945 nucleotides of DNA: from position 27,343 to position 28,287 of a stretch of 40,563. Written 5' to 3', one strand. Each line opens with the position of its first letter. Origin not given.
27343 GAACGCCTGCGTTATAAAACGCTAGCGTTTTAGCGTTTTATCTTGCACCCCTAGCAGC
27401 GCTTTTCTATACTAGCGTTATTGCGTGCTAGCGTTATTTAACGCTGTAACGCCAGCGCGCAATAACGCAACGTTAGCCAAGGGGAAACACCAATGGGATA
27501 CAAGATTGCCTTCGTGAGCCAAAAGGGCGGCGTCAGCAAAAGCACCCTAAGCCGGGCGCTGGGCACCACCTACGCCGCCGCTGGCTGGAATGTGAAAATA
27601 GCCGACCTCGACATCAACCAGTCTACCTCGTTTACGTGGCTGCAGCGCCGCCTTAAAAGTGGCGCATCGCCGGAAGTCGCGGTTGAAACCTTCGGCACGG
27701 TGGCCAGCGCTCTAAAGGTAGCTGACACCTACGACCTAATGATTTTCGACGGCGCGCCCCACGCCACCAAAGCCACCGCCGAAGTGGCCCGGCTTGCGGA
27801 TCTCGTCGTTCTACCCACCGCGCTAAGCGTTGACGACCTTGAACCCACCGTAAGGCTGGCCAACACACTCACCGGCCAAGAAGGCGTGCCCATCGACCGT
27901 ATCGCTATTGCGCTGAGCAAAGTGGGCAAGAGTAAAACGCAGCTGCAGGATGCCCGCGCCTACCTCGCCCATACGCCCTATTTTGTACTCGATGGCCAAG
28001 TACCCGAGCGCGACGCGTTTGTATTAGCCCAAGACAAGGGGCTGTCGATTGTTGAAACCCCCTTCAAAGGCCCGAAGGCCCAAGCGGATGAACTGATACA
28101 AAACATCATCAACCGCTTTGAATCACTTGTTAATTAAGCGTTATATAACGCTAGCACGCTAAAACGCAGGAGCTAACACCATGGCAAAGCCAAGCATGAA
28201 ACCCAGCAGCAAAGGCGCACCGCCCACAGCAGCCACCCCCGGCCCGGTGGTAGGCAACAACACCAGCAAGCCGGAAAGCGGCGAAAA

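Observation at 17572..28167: The same boxes form a conserved 30-bp cassette dispersed at seven intergenic sites, often abutting the ribosome-binding site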

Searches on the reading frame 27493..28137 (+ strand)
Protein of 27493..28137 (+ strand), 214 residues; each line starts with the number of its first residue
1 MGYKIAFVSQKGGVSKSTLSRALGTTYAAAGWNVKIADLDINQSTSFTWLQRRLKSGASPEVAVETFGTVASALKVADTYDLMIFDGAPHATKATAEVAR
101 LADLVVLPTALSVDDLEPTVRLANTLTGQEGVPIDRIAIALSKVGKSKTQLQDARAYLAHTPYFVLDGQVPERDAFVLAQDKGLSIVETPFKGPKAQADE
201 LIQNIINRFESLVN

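Call 6: search_protein_families(library=pfam, proteins=[window:27493-28137:+], max_evalue=0.01)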
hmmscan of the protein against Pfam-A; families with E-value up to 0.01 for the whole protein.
window:27493-28137:+ (214 aa): 7 families
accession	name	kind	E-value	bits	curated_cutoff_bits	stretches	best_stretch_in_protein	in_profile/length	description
PF01656.29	CbiA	-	3.8e-13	49.9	25.4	1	5-185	1-124/125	CobQ/CobB/MinD/ParA nucleotide binding domain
PF13614.12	AAA_31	-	9.8e-10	39.1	27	1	4-48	3-47/177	AAA domain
PF09140.17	MipZ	-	6.1e-07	29.4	20.7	1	5-110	3-108/262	ATPase MipZ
PF10609.15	ParA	-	1.4e-05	25.1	27.1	1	4-42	5-43/246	NUBPL iron-transfer P-loop NTPase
PF07015.17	VirC1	-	9.7e-05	22.2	24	1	5-184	4-190/231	VirC1 protein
PF02374.21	ArsA_ATPase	-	0.0018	18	24.3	0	4-37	2-35/305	Anion-transporting ATPase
PF16575.11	CLP1_P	-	0.0077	16.5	26.6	0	15-45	6-36/188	mRNA cleavage and polyadenylation factor CLP1 P-loop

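Call 20: search_dna_similar(query=window:27493-28134:+, collection=phages, mode=protein, max_rows=25)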
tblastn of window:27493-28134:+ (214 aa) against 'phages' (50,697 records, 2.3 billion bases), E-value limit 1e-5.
Records with a match: 44; places in all: 45; records where one place covers at least 80% of the query: 35.
Best place of each record, by identity: <60% 44.
By first word of the organism name: Rhizobium 10; Vibrio 9; Aeromonas 8; Rhodobacter 5; Yersinia 3; Bacteriophage 3; Halomonas 2; Aliivibrio 1; Pseudomonas 1; Erwinia 1; and 1 more.
By host as written in the record: - 6; Rhodobacter capsulatus YW1 5; Vibrio parahaemolyticus 4; Yersinia pestis EV76-CN 3; Aeromonas hydrophila 3; Vibrio cyclitrophicus 10N.237.312.C11 2; Aeromonas salmonicida HER1098 2; Rhizobium etli CFN42 2; and 17 more.
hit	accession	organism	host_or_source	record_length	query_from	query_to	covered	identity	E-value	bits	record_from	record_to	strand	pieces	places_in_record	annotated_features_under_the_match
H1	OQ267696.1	Vibrio phage VPHZ6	Vibrio parahaemolyticus ATCC 17802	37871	1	212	99%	58.5%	4e-80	265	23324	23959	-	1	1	ParA family protein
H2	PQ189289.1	Vibrio phage 10N.237.312.C11_PE002A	Vibrio cyclitrophicus 10N.237.312.C11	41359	1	213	100%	52.1%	1e-71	241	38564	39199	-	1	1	hypothetical protein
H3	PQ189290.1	Vibrio phage 10N.237.312.C11_PE002B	Vibrio cyclitrophicus 10N.237.312.C11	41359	1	213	100%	52.1%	1e-71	241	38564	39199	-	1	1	hypothetical protein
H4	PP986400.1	Aliivibrio phage vB_Alvi_H905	Allivibrio fischeri H905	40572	1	214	100%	51.9%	2e-68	232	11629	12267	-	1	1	DNA-binding protein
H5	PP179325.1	Pseudomonas phage Touem01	Pseudomonas syringae 7C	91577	1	208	97%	46.6%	1e-44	164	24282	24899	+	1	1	putative partition ParA-like protein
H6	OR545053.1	Yersinia phage vB_YpM_39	Yersinia pestis EV76-CN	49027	1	212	99%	40.2%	8e-51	181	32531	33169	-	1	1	hypothetical protein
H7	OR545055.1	Yersinia phage vB_YpM_44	Yersinia pestis EV76-CN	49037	1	212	99%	40.2%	8e-51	181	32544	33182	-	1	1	hypothetical protein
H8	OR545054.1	Yersinia phage vB_YpM_41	Yersinia pestis EV76-CN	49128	1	212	99%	40.2%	8e-51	181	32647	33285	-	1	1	hypothetical protein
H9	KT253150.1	Rhodobacter phage RcSaxon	Rhodobacter capsulatus YW1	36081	2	205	95%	41.7%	7e-38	144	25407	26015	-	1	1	plasmid partitioning protein | hypothetical protein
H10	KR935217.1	Rhodobacter phage RcCronus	Rhodobacter capsulatus YW1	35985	2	208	97%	41.0%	7e-38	144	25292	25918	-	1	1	partitioning protein | hypothetical protein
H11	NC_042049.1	Rhodobacter phage RcCronus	Rhodobacter capsulatus YW1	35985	2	208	97%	41.0%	7e-38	144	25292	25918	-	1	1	ParA-like partition protein | hypothetical protein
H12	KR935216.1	Rhodobacter phage RcRhea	Rhodobacter capsulatus YW1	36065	2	208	97%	41.0%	7e-38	144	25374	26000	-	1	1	partitioning protein | hypothetical protein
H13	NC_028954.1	Rhodobacter phage RcRhea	Rhodobacter capsulatus YW1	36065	2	208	97%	41.0%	7e-38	144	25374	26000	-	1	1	ParA-like partition protein | hypothetical protein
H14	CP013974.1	Erwinia phage LS-2018a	Erwinia tracheiphila MDcuke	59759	5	205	94%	40.1%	4e-37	142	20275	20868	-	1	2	record has no annotation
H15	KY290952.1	Aeromonas phage 32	Aeromonas salmonicida HER1104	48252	1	212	99%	37.0%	2e-28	117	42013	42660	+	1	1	hypothetical protein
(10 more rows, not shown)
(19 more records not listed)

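Call 21: search_dna_similar(query=window:27493-28134:+, collection=plasmids, mode=protein, max_rows=25)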
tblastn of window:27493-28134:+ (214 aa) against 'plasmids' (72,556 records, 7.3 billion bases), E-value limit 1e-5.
Records with a match: 1509; places in all: 1584; records where one place covers at least 80% of the query: 1373.
Best place of each record, by identity: 90-95% 1; 60-80% 5; <60% 1503.
By first word of the organism name: Klebsiella 236; Escherichia 229; Xanthomonas 141; Acinetobacter 84; Salmonella 81; Burkholderia 80; Pseudomonas 76; Piscirickettsia 70; Enterobacter 32; Moraxella 26; and 118 more.
By predicted mobility (MOB-suite, as given by PLSDB): conjugative 725; non-mobilizable 516; mobilizable 268.
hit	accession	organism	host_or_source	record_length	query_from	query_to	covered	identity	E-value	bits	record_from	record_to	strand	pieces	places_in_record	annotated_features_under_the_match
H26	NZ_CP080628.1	Halomonas qaidamensis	cell culture,Xiaochaidan Salt Lake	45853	1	214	100%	94.4%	1e-131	414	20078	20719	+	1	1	ParA family protein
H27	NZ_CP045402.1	Halomonas sp. THAF12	pure culture,Surface of a polyethylene ...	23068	1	214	100%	68.7%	9e-95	309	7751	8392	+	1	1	ParA family protein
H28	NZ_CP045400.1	Halomonas sp. THAF12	pure culture,Surface of a polyethylene ...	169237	1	214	100%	68.7%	9e-95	309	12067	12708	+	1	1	ParA family protein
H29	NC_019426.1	Halomonas sp. ZM3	-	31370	1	212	99%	67.9%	8e-93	303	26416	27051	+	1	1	ParA family protein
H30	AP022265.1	Aeromonas veronii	-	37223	1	211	99%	64.5%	2e-89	293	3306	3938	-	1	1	hypothetical protein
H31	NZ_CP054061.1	Edwardsiella ictaluri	cell culture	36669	4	211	97%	64.4%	2e-86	285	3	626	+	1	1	none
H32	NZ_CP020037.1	Vibrio parahaemolyticus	Penaeus vannamei,bacteria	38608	1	212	99%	58.5%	1e-79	265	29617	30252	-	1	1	ParA family protein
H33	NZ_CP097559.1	Pseudomonas aeruginosa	pure culture,plastic surface of ...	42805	1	213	100%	54.5%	4e-73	247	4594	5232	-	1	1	ParA family protein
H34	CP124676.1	Pseudomonas aeruginosa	Homo sapiens,urine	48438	1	213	100%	54.5%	4e-73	247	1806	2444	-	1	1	ParA family protein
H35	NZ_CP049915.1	Vibrio sp. HDW18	Anodonta arcaeformis,single bacterial ...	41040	1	214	100%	51.9%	2e-66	228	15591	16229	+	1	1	ParA family protein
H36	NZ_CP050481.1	Vibrio campbellii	single cell,seawater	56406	1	212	99%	51.4%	1e-68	234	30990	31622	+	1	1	ParA family protein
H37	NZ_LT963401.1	Pseudomonas cerasi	-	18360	1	212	99%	50.9%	5e-64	221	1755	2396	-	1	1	hypothetical protein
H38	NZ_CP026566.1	Pseudomonas avellanae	Prunus avium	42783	1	212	99%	50.9%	5e-64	221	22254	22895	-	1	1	hypothetical protein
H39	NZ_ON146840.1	Pseudomonas syringae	-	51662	1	212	99%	50.9%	5e-64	221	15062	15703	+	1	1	hypothetical protein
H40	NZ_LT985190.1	Pseudomonas syringae group genomosp. 3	-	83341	1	212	99%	50.9%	5e-64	221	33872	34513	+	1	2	hypothetical protein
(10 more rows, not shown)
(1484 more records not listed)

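Call 40: search_solved_structures(query=window:27493-28134:+, max_evalue=0.001)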
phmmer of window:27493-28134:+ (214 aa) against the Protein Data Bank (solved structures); distinct sequences matched with E-value up to 0.001: 2.
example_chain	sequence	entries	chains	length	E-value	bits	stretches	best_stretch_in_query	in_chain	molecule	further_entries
5u1g_D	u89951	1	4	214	5.2e-07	33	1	5-211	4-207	ParA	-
4dzz_A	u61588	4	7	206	1.2e-06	31.8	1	5-210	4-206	Plasmid partitioning protein ParF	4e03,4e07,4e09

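Call 69: find_related_loci(query=A2, collection=viral_contigs, flank=10000)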
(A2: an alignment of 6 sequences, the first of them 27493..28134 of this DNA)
Query A2 (214 aa) in viral_contigs; peptide patterns used: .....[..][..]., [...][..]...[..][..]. (x = any residue, [..] = any of these).
277 stretches matched a pattern; 163 encode a relative of the query (tblastn E <= 1e-3); the best 80 are kept; 80 distinct loci.
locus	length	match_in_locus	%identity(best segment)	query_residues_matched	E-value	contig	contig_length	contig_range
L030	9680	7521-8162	99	1-214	3e-141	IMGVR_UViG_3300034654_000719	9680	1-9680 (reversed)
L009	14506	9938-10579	99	1-214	1e-140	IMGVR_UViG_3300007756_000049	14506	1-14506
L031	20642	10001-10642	98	1-214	3e-140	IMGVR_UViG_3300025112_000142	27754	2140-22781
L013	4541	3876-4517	99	1-214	2e-142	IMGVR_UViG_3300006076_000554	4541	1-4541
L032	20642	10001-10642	99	1-214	9e-140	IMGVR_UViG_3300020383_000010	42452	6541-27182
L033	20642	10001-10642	98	1-214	1e-139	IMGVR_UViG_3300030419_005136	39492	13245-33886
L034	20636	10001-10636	73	1-212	5e-104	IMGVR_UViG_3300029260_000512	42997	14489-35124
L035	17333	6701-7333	65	1-211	1e-92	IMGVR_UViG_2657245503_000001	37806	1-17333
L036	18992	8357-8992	58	1-212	2e-83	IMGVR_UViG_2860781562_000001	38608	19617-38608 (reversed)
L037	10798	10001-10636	58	1-212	4e-83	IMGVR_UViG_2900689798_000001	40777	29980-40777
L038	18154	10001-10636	58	1-212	1e-81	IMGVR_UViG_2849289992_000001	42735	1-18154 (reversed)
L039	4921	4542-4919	99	1-126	1e-78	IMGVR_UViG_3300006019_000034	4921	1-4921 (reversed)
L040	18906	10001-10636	56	1-213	5e-78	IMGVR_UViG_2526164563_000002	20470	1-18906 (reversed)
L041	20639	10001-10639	55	1-214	3e-76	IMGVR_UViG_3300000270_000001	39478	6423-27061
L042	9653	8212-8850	55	1-214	4e-76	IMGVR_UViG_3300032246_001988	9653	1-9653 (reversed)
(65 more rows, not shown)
